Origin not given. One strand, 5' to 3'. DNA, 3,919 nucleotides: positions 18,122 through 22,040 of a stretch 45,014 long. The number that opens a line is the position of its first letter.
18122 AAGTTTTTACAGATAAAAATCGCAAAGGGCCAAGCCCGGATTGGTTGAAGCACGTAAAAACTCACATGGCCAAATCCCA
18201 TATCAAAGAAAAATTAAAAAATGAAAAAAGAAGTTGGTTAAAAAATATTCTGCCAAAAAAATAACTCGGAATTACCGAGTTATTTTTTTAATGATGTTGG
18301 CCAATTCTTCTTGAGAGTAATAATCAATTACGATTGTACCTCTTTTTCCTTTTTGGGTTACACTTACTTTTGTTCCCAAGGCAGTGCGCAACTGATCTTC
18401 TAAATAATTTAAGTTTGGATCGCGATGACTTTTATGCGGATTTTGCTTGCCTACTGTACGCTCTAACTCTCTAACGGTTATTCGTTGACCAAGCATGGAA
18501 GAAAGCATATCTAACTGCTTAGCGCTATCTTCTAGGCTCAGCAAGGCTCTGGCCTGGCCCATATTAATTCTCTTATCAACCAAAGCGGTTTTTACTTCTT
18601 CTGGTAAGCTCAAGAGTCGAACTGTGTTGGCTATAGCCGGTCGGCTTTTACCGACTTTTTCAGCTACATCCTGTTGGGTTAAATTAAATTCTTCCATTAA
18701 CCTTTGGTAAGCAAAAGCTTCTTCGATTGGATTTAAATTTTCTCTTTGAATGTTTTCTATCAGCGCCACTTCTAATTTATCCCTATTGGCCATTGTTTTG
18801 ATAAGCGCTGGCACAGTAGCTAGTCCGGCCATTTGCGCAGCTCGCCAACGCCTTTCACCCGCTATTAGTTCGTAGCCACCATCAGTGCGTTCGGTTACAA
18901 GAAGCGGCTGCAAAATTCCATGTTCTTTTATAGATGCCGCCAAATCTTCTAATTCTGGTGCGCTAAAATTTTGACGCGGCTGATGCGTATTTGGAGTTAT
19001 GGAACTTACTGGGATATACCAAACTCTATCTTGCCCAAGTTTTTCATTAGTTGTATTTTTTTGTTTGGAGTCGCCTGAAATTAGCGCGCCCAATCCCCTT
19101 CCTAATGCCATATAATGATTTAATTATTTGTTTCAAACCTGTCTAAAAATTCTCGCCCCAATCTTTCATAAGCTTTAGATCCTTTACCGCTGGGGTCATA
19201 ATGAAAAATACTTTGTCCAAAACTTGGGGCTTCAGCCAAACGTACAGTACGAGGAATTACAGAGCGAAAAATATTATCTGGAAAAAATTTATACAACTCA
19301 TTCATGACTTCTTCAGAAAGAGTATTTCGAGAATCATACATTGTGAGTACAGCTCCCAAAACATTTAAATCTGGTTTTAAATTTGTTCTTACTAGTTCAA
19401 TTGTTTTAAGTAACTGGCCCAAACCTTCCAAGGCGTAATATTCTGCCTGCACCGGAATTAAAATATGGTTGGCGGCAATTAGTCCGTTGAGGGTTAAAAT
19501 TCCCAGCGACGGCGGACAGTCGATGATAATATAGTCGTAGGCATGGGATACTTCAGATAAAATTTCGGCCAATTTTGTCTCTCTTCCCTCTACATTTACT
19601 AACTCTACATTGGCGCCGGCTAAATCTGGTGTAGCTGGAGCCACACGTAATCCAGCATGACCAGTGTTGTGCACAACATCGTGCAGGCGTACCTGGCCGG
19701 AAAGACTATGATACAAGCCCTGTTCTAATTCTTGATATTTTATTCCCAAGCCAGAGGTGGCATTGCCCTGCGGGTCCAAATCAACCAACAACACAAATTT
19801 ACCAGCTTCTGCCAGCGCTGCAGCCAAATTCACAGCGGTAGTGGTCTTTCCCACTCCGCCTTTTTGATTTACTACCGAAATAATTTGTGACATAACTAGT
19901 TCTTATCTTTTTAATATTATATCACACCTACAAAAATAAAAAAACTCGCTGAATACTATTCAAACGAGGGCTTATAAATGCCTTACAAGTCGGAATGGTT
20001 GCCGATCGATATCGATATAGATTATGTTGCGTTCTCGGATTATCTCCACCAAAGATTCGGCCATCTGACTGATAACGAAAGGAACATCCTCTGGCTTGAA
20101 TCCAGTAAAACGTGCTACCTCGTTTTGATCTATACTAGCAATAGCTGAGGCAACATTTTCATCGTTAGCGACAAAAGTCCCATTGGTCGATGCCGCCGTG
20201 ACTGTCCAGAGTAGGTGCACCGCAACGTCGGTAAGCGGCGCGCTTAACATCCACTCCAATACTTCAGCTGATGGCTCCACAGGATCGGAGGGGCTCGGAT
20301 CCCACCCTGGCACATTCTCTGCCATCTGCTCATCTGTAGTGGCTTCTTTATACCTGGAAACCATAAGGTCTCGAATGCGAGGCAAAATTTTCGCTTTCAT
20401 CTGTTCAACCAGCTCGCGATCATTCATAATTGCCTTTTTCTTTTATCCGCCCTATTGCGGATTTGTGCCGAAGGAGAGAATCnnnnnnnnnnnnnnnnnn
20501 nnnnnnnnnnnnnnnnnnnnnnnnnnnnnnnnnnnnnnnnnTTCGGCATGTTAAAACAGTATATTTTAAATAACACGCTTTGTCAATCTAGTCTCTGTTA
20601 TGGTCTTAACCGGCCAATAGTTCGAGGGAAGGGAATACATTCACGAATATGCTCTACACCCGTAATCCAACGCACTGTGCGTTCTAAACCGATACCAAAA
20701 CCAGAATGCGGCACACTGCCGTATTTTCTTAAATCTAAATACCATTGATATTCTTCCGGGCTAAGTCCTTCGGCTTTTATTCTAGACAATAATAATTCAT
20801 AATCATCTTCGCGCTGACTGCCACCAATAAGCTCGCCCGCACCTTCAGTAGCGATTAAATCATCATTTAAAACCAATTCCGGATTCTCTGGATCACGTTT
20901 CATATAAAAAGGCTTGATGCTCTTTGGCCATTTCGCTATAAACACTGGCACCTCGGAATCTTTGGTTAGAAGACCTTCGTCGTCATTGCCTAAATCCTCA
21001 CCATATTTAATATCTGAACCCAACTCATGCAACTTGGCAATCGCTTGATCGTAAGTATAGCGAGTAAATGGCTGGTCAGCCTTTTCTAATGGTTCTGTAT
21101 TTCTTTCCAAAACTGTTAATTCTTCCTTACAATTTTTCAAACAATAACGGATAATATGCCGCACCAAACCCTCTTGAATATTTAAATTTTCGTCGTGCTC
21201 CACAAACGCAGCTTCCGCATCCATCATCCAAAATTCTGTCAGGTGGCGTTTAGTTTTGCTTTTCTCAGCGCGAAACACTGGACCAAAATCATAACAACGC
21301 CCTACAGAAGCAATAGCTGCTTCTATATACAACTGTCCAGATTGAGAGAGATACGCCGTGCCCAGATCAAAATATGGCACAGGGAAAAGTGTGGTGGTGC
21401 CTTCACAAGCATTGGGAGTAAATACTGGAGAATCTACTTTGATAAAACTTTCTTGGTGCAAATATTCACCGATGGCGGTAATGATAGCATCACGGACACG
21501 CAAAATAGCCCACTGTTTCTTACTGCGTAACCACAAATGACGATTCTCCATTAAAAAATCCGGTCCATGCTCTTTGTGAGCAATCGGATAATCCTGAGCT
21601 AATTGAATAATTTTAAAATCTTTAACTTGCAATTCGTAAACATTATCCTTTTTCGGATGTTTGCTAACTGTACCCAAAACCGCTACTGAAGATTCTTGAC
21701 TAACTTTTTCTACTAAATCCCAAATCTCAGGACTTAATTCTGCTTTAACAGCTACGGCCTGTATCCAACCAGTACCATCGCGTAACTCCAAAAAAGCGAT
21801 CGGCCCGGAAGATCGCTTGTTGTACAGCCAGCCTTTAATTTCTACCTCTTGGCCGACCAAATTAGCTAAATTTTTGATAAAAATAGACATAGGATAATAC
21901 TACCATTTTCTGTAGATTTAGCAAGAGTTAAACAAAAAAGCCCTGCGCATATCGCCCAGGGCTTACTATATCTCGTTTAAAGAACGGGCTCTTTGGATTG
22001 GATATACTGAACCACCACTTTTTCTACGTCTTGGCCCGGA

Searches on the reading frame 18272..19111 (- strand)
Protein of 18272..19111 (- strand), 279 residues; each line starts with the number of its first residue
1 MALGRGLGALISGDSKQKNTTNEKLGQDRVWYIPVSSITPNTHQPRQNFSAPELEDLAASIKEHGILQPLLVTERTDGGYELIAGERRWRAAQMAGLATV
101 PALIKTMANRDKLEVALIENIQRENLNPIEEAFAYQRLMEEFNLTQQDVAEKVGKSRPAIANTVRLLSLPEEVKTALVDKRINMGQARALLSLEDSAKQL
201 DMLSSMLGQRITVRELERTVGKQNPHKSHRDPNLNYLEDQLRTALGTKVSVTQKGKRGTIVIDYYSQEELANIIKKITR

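Call 96: search_protein_families(library=pfam, proteins=[window:18272-19111:-], max_evalue=0.001)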
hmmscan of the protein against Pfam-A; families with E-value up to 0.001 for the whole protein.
window:18272-19111:- (279 aa): 4 families
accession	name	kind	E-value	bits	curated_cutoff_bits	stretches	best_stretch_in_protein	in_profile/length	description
PF17762.8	HTH_ParB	-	5.4e-37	126.5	22.6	1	124-223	1-100/102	ParB HTH domain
PF02195.25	ParB_N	-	1.3e-33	115.4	26.3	1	31-122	4-95/95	ParB N-terminal domain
PF23552.2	ParB_C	-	6.5e-11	42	23.8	1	230-277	1-49/50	ParB dimerisation domain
PF01381.28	HTH_3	-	5.8e-05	23.5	23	1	137-161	3-27/55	Helix-turn-helix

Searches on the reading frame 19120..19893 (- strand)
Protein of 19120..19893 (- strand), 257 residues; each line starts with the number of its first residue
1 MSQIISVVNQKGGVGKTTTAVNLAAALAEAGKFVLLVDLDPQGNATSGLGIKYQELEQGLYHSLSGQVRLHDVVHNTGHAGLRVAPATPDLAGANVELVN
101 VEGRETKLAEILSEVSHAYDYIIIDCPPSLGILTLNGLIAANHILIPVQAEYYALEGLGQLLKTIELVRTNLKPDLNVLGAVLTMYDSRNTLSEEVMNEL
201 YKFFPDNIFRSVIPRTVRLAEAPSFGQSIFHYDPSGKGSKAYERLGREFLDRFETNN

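Call 96: search_protein_families(library=pfam, proteins=[window:19120-19893:-], max_evalue=0.001)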
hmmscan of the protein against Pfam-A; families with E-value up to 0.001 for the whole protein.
window:19120-19893:- (257 aa): 7 families
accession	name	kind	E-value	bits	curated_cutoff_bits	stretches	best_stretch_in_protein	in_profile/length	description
PF13614.12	AAA_31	-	2.1e-64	217.2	27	1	3-178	2-177/177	AAA domain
PF01656.29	CbiA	-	1.9e-31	109.1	25.4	1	5-229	1-125/125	CobQ/CobB/MinD/ParA nucleotide binding domain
PF10609.15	ParA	-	2.4e-12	47.2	27.1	1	2-46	3-47/246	NUBPL iron-transfer P-loop NTPase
PF09140.17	MipZ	-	3.5e-12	46.6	20.7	1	4-42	2-40/262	ATPase MipZ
PF00142.24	Fer4_NifH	-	4.2e-10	40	25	1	8-251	5-246/271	4Fe-4S iron sulfur cluster binding proteins, NifH/frxC family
PF06564.18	CBP_BcsQ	-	2.1e-08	34.4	21.3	1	4-153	3-150/234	Cellulose biosynthesis protein BcsQ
PF02374.21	ArsA_ATPase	-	6.3e-08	32.6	24.3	1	8-45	6-43/305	Anion-transporting ATPase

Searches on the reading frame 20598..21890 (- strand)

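Call 96: search_protein_families(library=pfam, proteins=[window:20598-21890:-], max_evalue=0.001)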
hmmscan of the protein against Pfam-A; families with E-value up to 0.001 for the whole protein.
window:20598-21890:- (430 aa): 2 families
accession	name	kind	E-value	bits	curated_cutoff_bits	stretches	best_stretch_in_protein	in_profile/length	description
PF00152.25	tRNA-synt_2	-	4.2e-74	249.8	25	1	111-424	3-307/308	tRNA synthetases class II (D, K and N)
PF01336.31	tRNA_anti-codon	-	1.7e-14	53.9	27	1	16-95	1-75/75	OB-fold nucleic acid binding domain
